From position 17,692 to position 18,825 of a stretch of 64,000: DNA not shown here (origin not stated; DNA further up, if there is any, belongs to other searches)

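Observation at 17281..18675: galP carries an in-frame TAA stop (Glu codon to TAA at plus 17839-17841) although its CRP/GalR control region is intact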

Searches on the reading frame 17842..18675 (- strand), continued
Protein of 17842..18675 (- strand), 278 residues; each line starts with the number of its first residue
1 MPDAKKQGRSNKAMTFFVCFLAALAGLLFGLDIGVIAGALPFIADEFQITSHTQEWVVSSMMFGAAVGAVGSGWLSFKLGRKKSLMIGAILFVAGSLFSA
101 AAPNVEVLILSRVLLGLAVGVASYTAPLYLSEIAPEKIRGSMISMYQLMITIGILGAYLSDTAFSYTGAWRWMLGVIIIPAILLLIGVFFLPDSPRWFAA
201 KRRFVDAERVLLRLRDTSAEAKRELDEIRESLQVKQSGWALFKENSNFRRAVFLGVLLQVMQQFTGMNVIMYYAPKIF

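Call 55: list_cluster_members(proteins=[window:17905-18675:-, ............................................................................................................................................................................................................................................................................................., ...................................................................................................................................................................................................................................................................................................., window:17857-18675:-, window:17854-18675:-, window:17848-18675:-, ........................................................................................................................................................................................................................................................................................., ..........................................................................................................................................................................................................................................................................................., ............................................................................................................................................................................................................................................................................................, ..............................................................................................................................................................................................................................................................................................])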
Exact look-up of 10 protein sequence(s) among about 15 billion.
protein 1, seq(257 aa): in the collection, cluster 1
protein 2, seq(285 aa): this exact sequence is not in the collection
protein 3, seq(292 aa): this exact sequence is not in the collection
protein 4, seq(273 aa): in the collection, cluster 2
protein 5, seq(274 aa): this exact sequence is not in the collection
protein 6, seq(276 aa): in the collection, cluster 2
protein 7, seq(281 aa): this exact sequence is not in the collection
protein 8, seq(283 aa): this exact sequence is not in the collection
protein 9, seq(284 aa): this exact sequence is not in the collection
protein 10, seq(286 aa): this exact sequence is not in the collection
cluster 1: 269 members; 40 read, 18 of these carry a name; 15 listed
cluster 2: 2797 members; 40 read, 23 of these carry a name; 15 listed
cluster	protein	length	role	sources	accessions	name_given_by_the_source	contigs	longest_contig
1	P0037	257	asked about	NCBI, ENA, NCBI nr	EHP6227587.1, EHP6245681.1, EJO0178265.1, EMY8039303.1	galactose/proton symporter, partial [Escherichia coli] | galactose/proton symporter [Escherichia coli]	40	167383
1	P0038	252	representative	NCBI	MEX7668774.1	sugar porter family MFS transporter, partial [Klebsiella pneumoniae]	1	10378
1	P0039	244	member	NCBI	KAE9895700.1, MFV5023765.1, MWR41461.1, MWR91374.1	sugar porter family MFS transporter, partial [Escherichia coli]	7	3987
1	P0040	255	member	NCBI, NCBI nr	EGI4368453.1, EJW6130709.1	galactose/proton symporter, partial [Escherichia coli] | sugar porter family MFS transporter [Escherichia coli]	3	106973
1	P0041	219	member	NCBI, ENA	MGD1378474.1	MFS transporter, partial [Klebsiella pneumoniae]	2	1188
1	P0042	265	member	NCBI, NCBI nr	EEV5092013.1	sugar porter family MFS transporter, partial [Salmonella enterica] | sugar porter family MFS transporter [Salmonella enterica]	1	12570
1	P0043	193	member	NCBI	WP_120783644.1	MFS transporter, partial [Klebsiella pneumoniae]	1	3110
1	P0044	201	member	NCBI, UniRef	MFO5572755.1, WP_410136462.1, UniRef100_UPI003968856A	MFS transporter, partial [Klebsiella pneumoniae] | MFS transporter n=1 Tax=Klebsiella pneumoniae TaxID=573 RepID=UPI003968856A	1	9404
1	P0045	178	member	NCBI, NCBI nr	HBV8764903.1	TPA: MFS transporter, partial [Klebsiella pneumoniae] | MFS transporter [Klebsiella pneumoniae]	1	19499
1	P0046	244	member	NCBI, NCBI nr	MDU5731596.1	MAG: MFS transporter, partial [Citrobacter freundii] | MFS transporter [Citrobacter freundii]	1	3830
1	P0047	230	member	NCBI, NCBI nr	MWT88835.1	sugar porter family MFS transporter, partial [Escherichia coli] | sugar porter family MFS transporter [Escherichia coli]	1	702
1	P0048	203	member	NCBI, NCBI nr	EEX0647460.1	sugar porter family MFS transporter, partial [Escherichia coli] | sugar porter family MFS transporter [Escherichia coli]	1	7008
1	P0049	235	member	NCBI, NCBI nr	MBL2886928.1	MFS transporter, partial [Klebsiella pneumoniae] | MFS transporter [Klebsiella pneumoniae]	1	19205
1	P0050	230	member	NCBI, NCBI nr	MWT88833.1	sugar porter family MFS transporter, partial [Escherichia coli] | sugar porter family MFS transporter [Escherichia coli]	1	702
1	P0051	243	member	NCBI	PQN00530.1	MFS transporter, partial [Shigella flexneri]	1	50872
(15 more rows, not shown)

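Call 57: find_encoding_contigs(protein=P0031, flank=1500, max_places=8)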
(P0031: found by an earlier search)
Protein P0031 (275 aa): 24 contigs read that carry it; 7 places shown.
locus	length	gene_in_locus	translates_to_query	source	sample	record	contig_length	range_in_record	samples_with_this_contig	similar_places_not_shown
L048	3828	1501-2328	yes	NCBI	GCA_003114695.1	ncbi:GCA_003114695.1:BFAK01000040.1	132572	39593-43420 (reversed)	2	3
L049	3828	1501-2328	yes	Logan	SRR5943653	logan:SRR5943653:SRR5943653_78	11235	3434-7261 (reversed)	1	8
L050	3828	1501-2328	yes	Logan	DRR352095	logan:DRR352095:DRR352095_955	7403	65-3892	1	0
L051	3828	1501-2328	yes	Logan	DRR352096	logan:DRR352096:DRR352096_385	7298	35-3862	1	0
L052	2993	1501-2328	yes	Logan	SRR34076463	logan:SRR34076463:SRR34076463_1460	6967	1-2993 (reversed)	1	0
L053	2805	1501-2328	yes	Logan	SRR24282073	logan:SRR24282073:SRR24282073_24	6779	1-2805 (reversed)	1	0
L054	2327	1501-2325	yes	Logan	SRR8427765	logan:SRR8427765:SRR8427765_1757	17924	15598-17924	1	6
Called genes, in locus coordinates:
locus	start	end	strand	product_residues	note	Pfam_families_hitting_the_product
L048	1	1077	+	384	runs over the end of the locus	PF00438:S-AdoMet_synt_N, PF02772:S-AdoMet_synt_M, PF02773:S-AdoMet_synt_C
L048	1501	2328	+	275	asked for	PF06609:TRI12, PF00083:Sugar_tr, PF07690:MFS_1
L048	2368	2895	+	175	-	PF00083:Sugar_tr, PF07690:MFS_1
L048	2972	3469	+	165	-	PF10263:SprT-like, PF17283:Zn_ribbon_SprT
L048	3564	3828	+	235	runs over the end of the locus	PF04231:Endonuclease_1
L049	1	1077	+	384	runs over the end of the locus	PF00438:S-AdoMet_synt_N, PF02772:S-AdoMet_synt_M, PF02773:S-AdoMet_synt_C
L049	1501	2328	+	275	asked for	PF06609:TRI12, PF00083:Sugar_tr, PF07690:MFS_1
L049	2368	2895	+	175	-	PF00083:Sugar_tr, PF07690:MFS_1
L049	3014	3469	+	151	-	PF10263:SprT-like, PF17283:Zn_ribbon_SprT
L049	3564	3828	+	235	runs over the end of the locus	PF04231:Endonuclease_1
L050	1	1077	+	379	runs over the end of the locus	PF00438:S-AdoMet_synt_N, PF02772:S-AdoMet_synt_M, PF02773:S-AdoMet_synt_C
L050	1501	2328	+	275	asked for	PF06609:TRI12, PF00083:Sugar_tr, PF07690:MFS_1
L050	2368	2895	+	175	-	PF00083:Sugar_tr, PF07690:MFS_1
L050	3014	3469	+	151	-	PF10263:SprT-like, PF17283:Zn_ribbon_SprT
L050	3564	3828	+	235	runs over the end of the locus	PF04231:Endonuclease_1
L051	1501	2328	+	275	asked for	PF06609:TRI12, PF00083:Sugar_tr, PF07690:MFS_1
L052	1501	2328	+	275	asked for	PF06609:TRI12, PF00083:Sugar_tr, PF07690:MFS_1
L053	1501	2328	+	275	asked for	PF06609:TRI12, PF00083:Sugar_tr, PF07690:MFS_1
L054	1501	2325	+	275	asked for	PF06609:TRI12, PF00083:Sugar_tr, PF07690:MFS_1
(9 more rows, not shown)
